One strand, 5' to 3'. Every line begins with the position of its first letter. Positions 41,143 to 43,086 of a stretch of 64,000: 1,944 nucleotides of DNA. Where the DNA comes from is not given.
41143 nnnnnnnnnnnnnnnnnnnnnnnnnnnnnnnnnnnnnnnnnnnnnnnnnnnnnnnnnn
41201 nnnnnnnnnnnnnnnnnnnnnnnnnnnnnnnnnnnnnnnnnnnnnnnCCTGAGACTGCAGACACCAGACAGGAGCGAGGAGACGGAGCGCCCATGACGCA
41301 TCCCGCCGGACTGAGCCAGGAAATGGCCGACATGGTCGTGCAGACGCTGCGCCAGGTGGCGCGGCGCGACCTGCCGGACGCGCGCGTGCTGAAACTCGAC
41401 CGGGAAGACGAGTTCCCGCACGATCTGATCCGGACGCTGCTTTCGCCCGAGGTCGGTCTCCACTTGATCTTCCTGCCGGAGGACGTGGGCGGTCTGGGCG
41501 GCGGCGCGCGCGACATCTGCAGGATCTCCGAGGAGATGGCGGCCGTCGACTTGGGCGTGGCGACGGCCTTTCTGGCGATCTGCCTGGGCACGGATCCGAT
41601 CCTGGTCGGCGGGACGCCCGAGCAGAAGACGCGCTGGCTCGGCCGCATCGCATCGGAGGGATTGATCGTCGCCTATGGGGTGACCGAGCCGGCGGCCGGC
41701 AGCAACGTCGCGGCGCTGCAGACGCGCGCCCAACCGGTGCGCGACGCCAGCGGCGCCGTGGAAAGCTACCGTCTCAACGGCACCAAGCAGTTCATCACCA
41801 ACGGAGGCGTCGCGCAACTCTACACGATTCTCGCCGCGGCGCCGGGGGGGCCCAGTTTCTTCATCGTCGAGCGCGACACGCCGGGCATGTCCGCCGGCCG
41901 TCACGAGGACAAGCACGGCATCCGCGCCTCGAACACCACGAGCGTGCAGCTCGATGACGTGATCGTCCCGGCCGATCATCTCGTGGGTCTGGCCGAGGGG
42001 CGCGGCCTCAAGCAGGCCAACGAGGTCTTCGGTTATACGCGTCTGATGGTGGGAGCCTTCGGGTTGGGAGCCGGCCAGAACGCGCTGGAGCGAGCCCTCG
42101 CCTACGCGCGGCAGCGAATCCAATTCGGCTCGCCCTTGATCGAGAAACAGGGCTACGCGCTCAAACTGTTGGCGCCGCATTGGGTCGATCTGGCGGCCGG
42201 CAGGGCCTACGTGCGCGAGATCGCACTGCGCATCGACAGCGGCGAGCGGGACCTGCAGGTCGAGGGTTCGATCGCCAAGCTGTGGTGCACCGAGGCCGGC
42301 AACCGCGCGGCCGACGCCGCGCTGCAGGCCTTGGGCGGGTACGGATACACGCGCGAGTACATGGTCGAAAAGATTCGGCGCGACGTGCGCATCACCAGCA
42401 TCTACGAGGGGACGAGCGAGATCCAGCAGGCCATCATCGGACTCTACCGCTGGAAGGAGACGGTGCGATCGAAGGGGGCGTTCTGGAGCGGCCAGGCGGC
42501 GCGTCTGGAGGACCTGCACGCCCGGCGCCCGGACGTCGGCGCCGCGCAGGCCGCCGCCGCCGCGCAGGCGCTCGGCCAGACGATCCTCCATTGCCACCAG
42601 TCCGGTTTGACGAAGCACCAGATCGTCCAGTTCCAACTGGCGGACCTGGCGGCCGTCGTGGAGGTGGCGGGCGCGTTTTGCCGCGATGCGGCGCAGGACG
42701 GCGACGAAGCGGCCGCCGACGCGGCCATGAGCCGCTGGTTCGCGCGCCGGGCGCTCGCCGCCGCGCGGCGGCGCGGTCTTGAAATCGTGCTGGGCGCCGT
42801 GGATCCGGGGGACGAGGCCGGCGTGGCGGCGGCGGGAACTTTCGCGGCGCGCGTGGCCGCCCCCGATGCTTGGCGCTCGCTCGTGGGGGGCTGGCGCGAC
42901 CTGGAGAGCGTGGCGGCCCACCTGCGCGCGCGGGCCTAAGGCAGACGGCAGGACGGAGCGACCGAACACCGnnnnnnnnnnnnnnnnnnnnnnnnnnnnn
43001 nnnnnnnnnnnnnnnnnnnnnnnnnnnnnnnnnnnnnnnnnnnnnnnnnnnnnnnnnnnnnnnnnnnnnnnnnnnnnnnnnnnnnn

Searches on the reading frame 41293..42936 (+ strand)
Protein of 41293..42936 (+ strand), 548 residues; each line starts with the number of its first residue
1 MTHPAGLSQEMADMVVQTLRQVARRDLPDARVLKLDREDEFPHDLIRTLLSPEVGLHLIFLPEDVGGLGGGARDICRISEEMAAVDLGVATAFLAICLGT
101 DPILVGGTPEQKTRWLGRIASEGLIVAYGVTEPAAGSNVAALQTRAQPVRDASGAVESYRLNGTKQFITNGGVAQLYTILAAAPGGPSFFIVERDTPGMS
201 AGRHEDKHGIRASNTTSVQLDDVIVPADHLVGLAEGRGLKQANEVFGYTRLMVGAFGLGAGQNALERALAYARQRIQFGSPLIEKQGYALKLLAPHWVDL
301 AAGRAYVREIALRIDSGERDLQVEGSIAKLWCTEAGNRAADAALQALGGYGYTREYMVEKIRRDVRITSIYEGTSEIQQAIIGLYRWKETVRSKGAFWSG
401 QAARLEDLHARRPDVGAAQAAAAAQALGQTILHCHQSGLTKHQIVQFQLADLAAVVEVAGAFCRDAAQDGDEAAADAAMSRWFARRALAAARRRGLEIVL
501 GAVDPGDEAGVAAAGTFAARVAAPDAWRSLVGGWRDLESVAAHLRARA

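Call 44: search_protein_families(library=pfam, proteins=[window:41293-42936:+], max_evalue=0.0001)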
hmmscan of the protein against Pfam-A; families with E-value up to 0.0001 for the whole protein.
window:41293-42936:+ (548 aa): 4 families
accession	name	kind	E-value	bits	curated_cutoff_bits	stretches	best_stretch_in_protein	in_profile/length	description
PF00441.29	Acyl-CoA_dh_1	-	5.9e-45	153.5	22.4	2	236-383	1-146/150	Acyl-CoA dehydrogenase, C-terminal domain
PF02770.24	Acyl-CoA_dh_M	-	1.4e-21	76.9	33.3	1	127-223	1-97/97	Acyl-CoA dehydrogenase, middle domain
PF02771.21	Acyl-CoA_dh_N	-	7.7e-19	68.6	22.9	1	12-121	4-111/113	Acyl-CoA dehydrogenase, N-terminal domain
PF08028.16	Acyl-CoA_dh_2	-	6.8e-14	52.7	22.7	1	251-375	1-133/134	Acyl-CoA dehydrogenase, C-terminal domain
